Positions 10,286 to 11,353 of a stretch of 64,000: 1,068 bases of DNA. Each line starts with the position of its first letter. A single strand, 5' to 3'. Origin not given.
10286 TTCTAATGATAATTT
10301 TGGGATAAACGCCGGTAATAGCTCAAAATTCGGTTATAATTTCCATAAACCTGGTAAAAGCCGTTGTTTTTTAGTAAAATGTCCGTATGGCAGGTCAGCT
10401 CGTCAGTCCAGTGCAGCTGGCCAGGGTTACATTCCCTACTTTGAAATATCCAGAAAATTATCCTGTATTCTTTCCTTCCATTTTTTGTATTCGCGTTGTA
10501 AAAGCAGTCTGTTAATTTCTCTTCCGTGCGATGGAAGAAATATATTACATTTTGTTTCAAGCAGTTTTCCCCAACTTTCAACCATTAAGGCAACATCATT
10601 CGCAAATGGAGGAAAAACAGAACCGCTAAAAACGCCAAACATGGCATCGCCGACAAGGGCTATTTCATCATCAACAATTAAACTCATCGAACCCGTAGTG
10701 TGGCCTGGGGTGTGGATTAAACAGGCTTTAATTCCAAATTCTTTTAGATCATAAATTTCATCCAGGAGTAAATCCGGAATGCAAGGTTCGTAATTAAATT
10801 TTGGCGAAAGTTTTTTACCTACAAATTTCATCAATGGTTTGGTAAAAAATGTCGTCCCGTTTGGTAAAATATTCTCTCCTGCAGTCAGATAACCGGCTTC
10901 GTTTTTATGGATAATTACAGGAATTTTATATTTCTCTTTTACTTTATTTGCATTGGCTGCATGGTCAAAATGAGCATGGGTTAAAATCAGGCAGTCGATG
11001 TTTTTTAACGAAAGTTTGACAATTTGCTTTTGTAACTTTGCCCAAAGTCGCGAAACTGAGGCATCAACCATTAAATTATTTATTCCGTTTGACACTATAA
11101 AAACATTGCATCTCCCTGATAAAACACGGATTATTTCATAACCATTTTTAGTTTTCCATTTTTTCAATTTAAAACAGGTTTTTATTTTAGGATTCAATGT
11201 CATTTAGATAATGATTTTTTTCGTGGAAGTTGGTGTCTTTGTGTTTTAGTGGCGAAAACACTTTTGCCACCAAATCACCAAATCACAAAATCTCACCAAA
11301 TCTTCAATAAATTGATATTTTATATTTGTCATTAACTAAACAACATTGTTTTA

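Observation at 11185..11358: MITE copy B supplies the only available ATG of the MBL-fold hydrolase ORF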

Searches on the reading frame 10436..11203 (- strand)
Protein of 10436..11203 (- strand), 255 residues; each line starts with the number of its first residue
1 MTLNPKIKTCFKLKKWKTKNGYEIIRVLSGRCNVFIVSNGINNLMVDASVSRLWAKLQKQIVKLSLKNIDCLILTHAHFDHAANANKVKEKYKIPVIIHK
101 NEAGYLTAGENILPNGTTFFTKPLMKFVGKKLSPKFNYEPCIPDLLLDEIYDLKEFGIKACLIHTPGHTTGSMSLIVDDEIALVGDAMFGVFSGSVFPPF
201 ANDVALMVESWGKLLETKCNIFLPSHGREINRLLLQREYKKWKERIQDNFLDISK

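Call 7: find_homologous_proteins(query=window:10436-11203:-)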
Query window:10436-11203:- (255 aa): 900 proteins with E <= 0.001 among 1491 candidates; the best 120 are listed.
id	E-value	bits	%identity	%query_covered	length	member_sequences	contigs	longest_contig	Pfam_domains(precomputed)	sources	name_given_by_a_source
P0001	2.1e-161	554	100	95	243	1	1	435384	PF12706.14,PF00753.34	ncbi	ncbi:MAG: MBL fold metallo-hydrolase [Bacteroidales bacterium]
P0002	7.8e-103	362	65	92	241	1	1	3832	PF12706.14,PF00753.34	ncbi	-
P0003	9.4e-100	352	66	92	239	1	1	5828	PF00753.34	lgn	-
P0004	2.1e-97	344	62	90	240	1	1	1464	PF12706.14,PF23023.2,PF00753.34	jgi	jgi:glyoxylase-like metal-dependent hydrolase (beta-lactamase superfamily II)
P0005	2.7e-96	340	63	90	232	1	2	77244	PF12706.14,PF23023.2,PF19583.6,PF00753.34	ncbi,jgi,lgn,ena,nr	ncbi:MAG: MBL fold metallo-hydrolase [Bacteroidales bacterium]|jgi:glyoxylase-like metal-dependent h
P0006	4.8e-96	339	62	92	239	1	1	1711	PF12706.14,PF00753.34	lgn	-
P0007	6.5e-96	339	62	92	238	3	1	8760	PF12706.14,PF00753.34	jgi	-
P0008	7.4e-96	339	64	90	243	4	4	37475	PF12706.14,PF00753.34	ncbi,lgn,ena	-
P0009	7.8e-96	339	64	90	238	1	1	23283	PF12706.14,PF23023.2,PF00753.34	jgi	jgi:hydroxyacylglutathione hydrolase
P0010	8.3e-96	339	63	89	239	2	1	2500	PF12706.14,PF23023.2,PF19583.6,PF00753.34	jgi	jgi:hydroxyacylglutathione hydrolase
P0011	1.5e-95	338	63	90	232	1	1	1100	PF12706.14,PF23023.2,PF19583.6,PF00753.34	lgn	-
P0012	1.7e-95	338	62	90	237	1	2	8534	PF12706.14,PF23023.2,PF00753.34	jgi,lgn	jgi:hydroxyacylglutathione hydrolase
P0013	1.8e-95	338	62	90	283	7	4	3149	PF12706.14,PF00753.34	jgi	-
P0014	2.0e-95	337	62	91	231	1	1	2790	PF12706.14,PF00753.34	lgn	-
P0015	3.2e-95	337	62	90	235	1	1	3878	PF12706.14,PF00753.34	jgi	jgi:hydroxyacylglutathione hydrolase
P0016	5.9e-95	336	63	90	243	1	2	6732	PF12706.14,PF00753.34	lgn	-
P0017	6.0e-95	336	61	90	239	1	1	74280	PF12706.14,PF00753.34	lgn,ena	-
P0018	7.4e-95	336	62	90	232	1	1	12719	PF12706.14,PF00753.34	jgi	jgi:glyoxylase-like metal-dependent hydrolase (beta-lactamase superfamily II)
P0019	1.1e-94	335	59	90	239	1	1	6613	PF12706.14,PF23023.2,PF00753.34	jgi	-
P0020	2.0e-94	334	62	92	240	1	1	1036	PF12706.14,PF23023.2,PF00753.34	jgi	jgi:hydroxyacylglutathione hydrolase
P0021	2.5e-94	334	62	90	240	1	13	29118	PF12706.14,PF19583.6,PF00753.34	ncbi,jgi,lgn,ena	ncbi:MAG: MBL fold metallo-hydrolase [Bacteroidales bacterium]|jgi:glyoxylase-like metal-dependent h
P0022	3.2e-94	333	61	92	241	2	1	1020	PF12706.14,PF23023.2,PF00753.34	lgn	-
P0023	3.8e-94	333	63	90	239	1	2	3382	PF12706.14,PF23023.2,PF19583.6,PF00753.34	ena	-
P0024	4.7e-94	333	62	92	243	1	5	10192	PF12706.14,PF23023.2,PF19583.6,PF00753.34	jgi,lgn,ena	-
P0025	6.8e-94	332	61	89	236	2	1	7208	PF12706.14,PF00753.34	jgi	jgi:hydroxyacylglutathione hydrolase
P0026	7.8e-94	332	63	89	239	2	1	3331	PF12706.14,PF23023.2,PF00753.34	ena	-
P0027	1.0e-93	332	62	92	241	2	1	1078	PF12706.14,PF23023.2,PF00753.34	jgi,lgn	-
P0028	1.1e-93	332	61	92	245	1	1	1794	PF12706.14,PF00753.34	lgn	-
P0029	1.4e-93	331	62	90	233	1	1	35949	PF12706.14,PF00753.34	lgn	-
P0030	2.1e-93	331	60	92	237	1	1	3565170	PF12706.14,PF19583.6,PF00753.34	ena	-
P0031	2.6e-93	330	60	92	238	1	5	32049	PF12706.14,PF00753.34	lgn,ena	-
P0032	5.0e-93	330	59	92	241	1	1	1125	PF12706.14,PF23023.2,PF19583.6,PF00753.34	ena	-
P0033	7.1e-93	329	62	93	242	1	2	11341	PF12706.14,PF00753.34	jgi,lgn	jgi:hydroxyacylglutathione hydrolase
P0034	8.1e-93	329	60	90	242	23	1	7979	PF12706.14,PF23023.2,PF00753.34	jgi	jgi:hydroxyacylglutathione hydrolase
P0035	9.6e-93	329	59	91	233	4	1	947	PF12706.14,PF19583.6,PF00753.34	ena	-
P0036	1.1e-92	328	60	90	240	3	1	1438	PF12706.14,PF00753.34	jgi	jgi:glyoxylase-like metal-dependent hydrolase (beta-lactamase superfamily II)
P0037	1.4e-92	328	58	93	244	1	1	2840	PF12706.14,PF23023.2,PF19583.6,PF00753.34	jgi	jgi:hydroxyacylglutathione hydrolase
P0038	2.8e-92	327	62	90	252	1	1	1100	PF12706.14,PF23023.2,PF00753.34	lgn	-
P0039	4.6e-92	326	58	93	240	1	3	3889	PF12706.14,PF23023.2,PF00753.34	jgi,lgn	jgi:hydroxyacylglutathione hydrolase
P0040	5.1e-92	326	60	90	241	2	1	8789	PF12706.14,PF23023.2,PF00753.34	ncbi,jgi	jgi:glyoxylase-like metal-dependent hydrolase (beta-lactamase superfamily II)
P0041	5.4e-92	326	59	93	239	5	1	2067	PF12706.14,PF00753.34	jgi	jgi:hydroxyacylglutathione hydrolase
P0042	6.1e-92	326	61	90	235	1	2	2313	PF12706.14,PF00753.34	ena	-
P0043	8.1e-92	326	60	90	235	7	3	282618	PF12706.14,PF00753.34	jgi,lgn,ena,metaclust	metaclust:\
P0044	8.1e-92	326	60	92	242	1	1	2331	PF00753.34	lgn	-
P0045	1.0e-91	325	61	92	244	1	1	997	PF12706.14,PF00753.34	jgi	-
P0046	1.2e-91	325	57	92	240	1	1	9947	PF23023.2,PF00753.34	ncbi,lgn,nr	ncbi:MBL fold metallo-hydrolase [candidate division KSB1 bacterium]|nr:MBL fold metallo-hydrolase [c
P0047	2.0e-91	324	59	90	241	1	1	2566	PF12706.14,PF00753.34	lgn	-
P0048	2.3e-91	324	60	90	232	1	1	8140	PF12706.14,PF23023.2,PF00753.34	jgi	jgi:hydroxyacylglutathione hydrolase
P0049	2.8e-91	324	62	90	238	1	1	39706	PF12706.14,PF00753.34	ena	-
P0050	8.4e-91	322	60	90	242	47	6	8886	PF12706.14,PF00753.34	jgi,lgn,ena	jgi:hydroxyacylglutathione hydrolase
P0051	1.0e-90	322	59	90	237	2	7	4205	PF12706.14,PF19583.6,PF00753.34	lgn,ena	-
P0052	1.4e-90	322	58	94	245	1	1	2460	PF12706.14,PF23023.2,PF19583.6,PF00753.34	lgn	-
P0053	1.4e-90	322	58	94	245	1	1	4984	PF12706.14,PF23023.2,PF19583.6,PF00753.34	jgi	-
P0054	1.4e-90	322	61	90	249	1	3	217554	PF12706.14,PF23023.2,PF00753.34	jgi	-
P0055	2.1e-90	321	59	92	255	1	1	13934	PF12706.14,PF23023.2,PF00753.34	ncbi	-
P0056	2.5e-90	321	57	92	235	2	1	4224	PF12706.14,PF23023.2,PF00753.34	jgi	jgi:glyoxylase-like metal-dependent hydrolase (beta-lactamase superfamily II)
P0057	2.8e-90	321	58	91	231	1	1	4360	PF12706.14,PF00753.34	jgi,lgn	-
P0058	3.9e-90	320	58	92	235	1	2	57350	PF12706.14,PF00753.34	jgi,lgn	jgi:hydroxyacylglutathione hydrolase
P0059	6.8e-90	319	57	90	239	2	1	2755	PF12706.14,PF23023.2,PF00753.34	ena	-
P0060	7.8e-90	319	60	90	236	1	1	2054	PF00753.34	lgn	-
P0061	9.1e-90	319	59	89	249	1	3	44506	PF12706.14,PF23023.2,PF00753.34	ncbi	-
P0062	1.3e-89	318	59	90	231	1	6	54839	PF12706.14,PF00753.34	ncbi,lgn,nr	ncbi:MAG: MBL fold metallo-hydrolase [Lentimicrobiaceae bacterium]|nr:MBL fold metallo-hydrolase [Le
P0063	1.4e-89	318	59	90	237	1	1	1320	PF12706.14,PF00753.34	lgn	-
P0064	1.6e-89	318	59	90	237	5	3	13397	PF12706.14,PF23023.2,PF19583.6,PF00753.34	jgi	jgi:glyoxylase-like metal-dependent hydrolase (beta-lactamase superfamily II)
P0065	2.4e-89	318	58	92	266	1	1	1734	PF12706.14,PF23023.2,PF00753.34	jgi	jgi:glyoxylase-like metal-dependent hydrolase (beta-lactamase superfamily II)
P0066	2.7e-89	317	57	93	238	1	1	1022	PF12706.14,PF00753.34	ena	-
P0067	3.0e-89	317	59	90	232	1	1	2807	PF12706.14,PF23023.2,PF00753.34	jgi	jgi:hydroxyacylglutathione hydrolase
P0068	3.7e-89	317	58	91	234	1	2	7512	PF12706.14,PF00753.34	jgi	jgi:hydroxyacylglutathione hydrolase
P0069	5.6e-89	316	56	93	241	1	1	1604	PF12706.14,PF19583.6,PF00753.34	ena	-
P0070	6.2e-89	316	60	90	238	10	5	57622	PF23023.2,PF19583.6,PF00753.34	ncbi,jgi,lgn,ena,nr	ncbi:MAG TPA: MBL fold metallo-hydrolase [Bacteroidales bacterium]|nr:MBL fold metallo-hydrolase [Ba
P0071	6.2e-89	316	59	90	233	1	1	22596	PF12706.14,PF23023.2,PF00753.34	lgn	-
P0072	9.0e-89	316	59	92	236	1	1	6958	PF12706.14,PF23023.2,PF00753.34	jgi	-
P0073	9.5e-89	316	58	91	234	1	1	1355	PF12706.14,PF00753.34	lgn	-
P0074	2.0e-88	315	54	92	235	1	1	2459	PF12706.14,PF23023.2,PF19583.6,PF00753.34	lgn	-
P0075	2.0e-88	315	57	93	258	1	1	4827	PF12706.14,PF23023.2,PF00753.34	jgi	jgi:hydroxyacylglutathione hydrolase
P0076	2.0e-88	314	60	89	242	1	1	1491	PF00753.34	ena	-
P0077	2.7e-88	314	59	89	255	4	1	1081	PF12706.14,PF00753.34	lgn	-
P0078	3.2e-88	314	59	90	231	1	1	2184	PF12706.14,PF00753.34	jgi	jgi:hydroxyacylglutathione hydrolase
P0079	3.7e-88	314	58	91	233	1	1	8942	PF12706.14,PF00753.34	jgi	-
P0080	5.1e-88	313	58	89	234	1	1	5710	PF12706.14,PF00753.34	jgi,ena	-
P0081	6.4e-88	313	57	90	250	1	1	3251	PF12706.14,PF23023.2,PF00753.34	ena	-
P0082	7.7e-88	313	60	90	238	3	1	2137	PF23023.2,PF19583.6,PF00753.34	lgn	-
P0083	1.1e-87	312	57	91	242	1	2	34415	PF12706.14,PF19583.6,PF00753.34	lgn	-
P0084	1.7e-87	311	56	93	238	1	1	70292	PF12706.14,PF00753.34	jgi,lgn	jgi:glyoxylase-like metal-dependent hydrolase (beta-lactamase superfamily II)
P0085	1.7e-87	311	57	90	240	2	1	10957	PF23023.2,PF00753.34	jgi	jgi:hydroxyacylglutathione hydrolase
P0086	3.3e-87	311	57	92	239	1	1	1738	PF12706.14,PF23023.2,PF00753.34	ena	-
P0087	4.3e-87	310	58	90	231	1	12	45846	PF12706.14,PF23023.2,PF00753.34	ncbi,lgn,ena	-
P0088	7.7e-87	309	60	90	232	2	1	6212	PF00753.34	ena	-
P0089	1.2e-86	309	60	90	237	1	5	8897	PF12706.14,PF00753.34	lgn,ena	-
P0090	1.4e-86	308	57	90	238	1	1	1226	PF12706.14,PF23023.2,PF00753.34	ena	-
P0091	1.7e-86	308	56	90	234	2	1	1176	PF00753.34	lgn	-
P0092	1.8e-86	308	59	89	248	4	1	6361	PF12706.14,PF23023.2,PF00753.34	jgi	-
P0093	1.9e-86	308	56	87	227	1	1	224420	PF12706.14,PF23023.2,PF00753.34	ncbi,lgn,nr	ncbi:MAG: MBL fold metallo-hydrolase [Bacteroidales bacterium]|nr:MBL fold metallo-hydrolase [Bacter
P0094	2.8e-86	307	59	90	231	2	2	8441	PF12706.14,PF00753.34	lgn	-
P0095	2.8e-86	307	57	91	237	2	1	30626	PF12706.14,PF00753.34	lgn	-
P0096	2.9e-86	307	58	90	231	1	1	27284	PF12706.14,PF00753.34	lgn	-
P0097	4.4e-86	307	57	90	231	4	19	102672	PF12706.14,PF23023.2,PF00753.34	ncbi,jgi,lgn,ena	-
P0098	6.6e-86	306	54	92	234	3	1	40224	PF12706.14,PF00753.34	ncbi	-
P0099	8.1e-86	306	57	90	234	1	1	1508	PF12706.14,PF00753.34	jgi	jgi:glyoxylase-like metal-dependent hydrolase (beta-lactamase superfamily II)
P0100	8.2e-86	306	56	90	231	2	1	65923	PF12706.14,PF19583.6,PF00753.34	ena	-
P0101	8.3e-86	306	57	90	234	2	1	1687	PF12706.14,PF00753.34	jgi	jgi:hydroxyacylglutathione hydrolase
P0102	9.5e-86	306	56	90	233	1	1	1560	PF00753.34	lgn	-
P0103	9.5e-86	306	57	90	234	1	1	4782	PF12706.14,PF00753.34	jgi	jgi:hydroxyacylglutathione hydrolase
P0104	1.0e-85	306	57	90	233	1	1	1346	PF23023.2,PF00753.34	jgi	jgi:hydroxyacylglutathione hydrolase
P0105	1.1e-85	306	61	86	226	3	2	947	PF12706.14,PF00753.34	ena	-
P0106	1.3e-85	305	59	90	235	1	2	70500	PF12706.14,PF23023.2,PF00753.34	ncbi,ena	-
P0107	1.7e-85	305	56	92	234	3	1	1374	PF12706.14,PF23023.2,PF19583.6,PF00753.34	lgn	-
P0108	2.5e-85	304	56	91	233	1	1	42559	PF12706.14,PF23023.2,PF19583.6,PF00753.34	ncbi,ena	-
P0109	2.8e-85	304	52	98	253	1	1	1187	PF12706.14,PF23023.2,PF00753.34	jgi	jgi:glyoxylase-like metal-dependent hydrolase (beta-lactamase superfamily II)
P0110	3.2e-85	304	58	89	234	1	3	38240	PF12706.14,PF23023.2,PF00753.34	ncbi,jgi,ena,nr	ncbi:MAG TPA: MBL fold metallo-hydrolase [Prolixibacteraceae bacterium]|nr:MBL fold metallo-hydrolas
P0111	3.7e-85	304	57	92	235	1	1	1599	PF12706.14,PF23023.2,PF00753.34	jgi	jgi:glyoxylase-like metal-dependent hydrolase (beta-lactamase superfamily II)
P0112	3.9e-85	304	55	91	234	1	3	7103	PF12706.14,PF00753.34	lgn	-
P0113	7.2e-85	303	56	90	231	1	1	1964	PF12706.14,PF23023.2,PF00753.34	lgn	-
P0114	1.2e-84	302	56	89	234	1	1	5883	PF12706.14,PF00753.34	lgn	-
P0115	1.2e-84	302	61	85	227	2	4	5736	PF12706.14,PF00753.34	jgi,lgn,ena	-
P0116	1.3e-84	302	55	90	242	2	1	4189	PF12706.14,PF23023.2,PF00753.34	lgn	-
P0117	2.8e-84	301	56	90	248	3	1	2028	PF12706.14,PF23023.2,PF19583.6,PF00753.34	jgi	-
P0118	3.1e-84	301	53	94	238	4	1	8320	PF12706.14,PF23023.2,PF19583.6,PF00753.34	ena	-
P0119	3.2e-84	301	57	91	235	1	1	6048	PF00753.34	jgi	jgi:hydroxyacylglutathione hydrolase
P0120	3.6e-84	301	57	90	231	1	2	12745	PF12706.14,PF23023.2,PF00753.34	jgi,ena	-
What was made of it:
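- Tried and rejected: The closest homolog from any other genome is only about 65% identical, and P0001's 90%-identity cluster holds just one sequence, from one contig (call 7).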

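Call 8: search_protein_families(library=pfam, proteins=[window:10439-11203:-])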
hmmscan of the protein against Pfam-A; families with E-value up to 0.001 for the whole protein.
window:10439-11203:- (255 aa): 2 families
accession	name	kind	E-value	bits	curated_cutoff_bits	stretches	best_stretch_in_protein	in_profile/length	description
PF00753.33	Lactamase_B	-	7.4e-22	78.7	22.7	1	31-226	5-196/196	Metallo-beta-lactamase superfamily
PF12706.13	Lactamase_B_2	-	2.6e-06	27.6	27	1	43-109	2-73/200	Beta-lactamase superfamily domain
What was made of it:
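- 10436..11167 (-): MBL-fold hydrolase gene from its native TTG start (243 aa plus stop). Pfam PF00753 scores 78.7 bits (call 8).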

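Call 12: find_encoding_contigs(protein=P0001, flank=3000, max_places=3)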
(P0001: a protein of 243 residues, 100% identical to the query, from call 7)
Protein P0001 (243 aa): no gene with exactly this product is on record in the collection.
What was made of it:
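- Tried and rejected: Source contig look-up: P0001 is not on record in the contig index (call 12), so the rest of the 435-kb contig could not be read.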

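Call 13: find_encoding_contigs(protein=P0002, flank=3000, max_places=3)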
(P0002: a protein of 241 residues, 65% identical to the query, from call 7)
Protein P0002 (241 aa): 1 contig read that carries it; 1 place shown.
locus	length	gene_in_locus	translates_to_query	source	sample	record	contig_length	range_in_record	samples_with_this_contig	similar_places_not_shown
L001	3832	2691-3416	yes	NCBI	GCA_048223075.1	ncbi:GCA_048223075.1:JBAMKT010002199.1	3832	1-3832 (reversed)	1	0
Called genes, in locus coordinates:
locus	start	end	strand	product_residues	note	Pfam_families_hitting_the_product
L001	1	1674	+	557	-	?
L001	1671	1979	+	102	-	-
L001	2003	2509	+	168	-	PF13302:Acetyltransf_3, PF00583:Acetyltransf_1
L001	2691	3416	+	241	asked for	PF00753:Lactamase_B, PF12706:Lactamase_B_2 (weak)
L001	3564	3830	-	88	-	?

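Call 14: find_encoding_contigs(protein=P0003, flank=3000, max_places=3)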
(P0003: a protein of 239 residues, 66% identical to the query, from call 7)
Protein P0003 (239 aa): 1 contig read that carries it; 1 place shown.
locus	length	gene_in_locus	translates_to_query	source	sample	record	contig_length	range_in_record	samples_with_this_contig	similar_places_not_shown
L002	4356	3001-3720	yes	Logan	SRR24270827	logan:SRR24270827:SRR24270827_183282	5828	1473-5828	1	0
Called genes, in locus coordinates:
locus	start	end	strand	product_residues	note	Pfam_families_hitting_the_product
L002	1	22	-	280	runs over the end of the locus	PF00753:Lactamase_B, PF19583:ODP, PF23023:Anti-Pycsar_Apyc1 (weak)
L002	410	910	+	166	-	PF00583:Acetyltransf_1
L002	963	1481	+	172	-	-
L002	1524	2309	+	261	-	PF04542:Sigma70_r2, PF08281:Sigma70_r4_2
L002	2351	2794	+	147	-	-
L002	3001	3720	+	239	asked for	PF00753:Lactamase_B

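Call 43: find_encoding_contigs(protein=P0048, flank=1500, max_places=1)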
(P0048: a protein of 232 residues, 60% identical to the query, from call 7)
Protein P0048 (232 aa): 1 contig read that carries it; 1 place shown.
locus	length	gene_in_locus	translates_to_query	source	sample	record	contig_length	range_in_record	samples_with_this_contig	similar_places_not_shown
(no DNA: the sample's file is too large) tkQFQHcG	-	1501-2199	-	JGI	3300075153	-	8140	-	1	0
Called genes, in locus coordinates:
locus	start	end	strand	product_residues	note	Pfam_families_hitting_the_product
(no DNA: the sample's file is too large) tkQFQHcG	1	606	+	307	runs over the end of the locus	PF18962:Por_Secre_tail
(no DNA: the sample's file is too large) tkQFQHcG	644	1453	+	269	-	PF09603:Fib_succ_major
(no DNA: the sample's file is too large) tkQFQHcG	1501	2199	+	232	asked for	PF23023:Anti-Pycsar_Apyc1 (faint), PF00753:Lactamase_B, PF12706:Lactamase_B_2 (weak)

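Call 44: find_encoding_contigs(protein=P0067, flank=1500, max_places=1)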
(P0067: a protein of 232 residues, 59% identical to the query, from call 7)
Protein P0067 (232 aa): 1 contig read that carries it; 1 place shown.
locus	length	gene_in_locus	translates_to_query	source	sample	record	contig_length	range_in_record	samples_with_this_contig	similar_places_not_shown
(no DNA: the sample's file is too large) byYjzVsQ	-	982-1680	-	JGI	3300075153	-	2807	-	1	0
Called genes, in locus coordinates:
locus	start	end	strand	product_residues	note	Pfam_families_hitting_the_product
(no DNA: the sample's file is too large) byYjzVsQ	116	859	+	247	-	PF09603:Fib_succ_major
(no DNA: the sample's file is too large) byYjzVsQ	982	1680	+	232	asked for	PF00753:Lactamase_B, PF23023:Anti-Pycsar_Apyc1 (faint), PF12706:Lactamase_B_2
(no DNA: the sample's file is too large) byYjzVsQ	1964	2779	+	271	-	PF00691:OmpA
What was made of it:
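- Tried and rejected: DNA for TTG-start orthologs: DNA for P0048 and P0067 could not be fetched because the sample file is too large (calls 43, 44).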

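Call 45: find_encoding_contigs(protein=P0093, flank=1500, max_places=1)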
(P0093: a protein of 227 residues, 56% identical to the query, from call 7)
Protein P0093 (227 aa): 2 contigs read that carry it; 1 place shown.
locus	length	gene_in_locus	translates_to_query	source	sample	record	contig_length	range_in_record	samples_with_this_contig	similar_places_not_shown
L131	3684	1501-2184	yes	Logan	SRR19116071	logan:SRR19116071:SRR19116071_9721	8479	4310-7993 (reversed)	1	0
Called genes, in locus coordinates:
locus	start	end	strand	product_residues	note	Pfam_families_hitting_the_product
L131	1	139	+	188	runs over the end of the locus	PF13302:Acetyltransf_3, PF00583:Acetyltransf_1 (weak), PF13420:Acetyltransf_4 (weak)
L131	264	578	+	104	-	-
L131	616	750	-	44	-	-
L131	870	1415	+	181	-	-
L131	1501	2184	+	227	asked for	PF23023:Anti-Pycsar_Apyc1 (faint), PF00753:Lactamase_B, PF12706:Lactamase_B_2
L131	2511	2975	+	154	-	PF22827:GldL_N (faint)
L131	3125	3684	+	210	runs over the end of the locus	PF03781:FGE-sulfatase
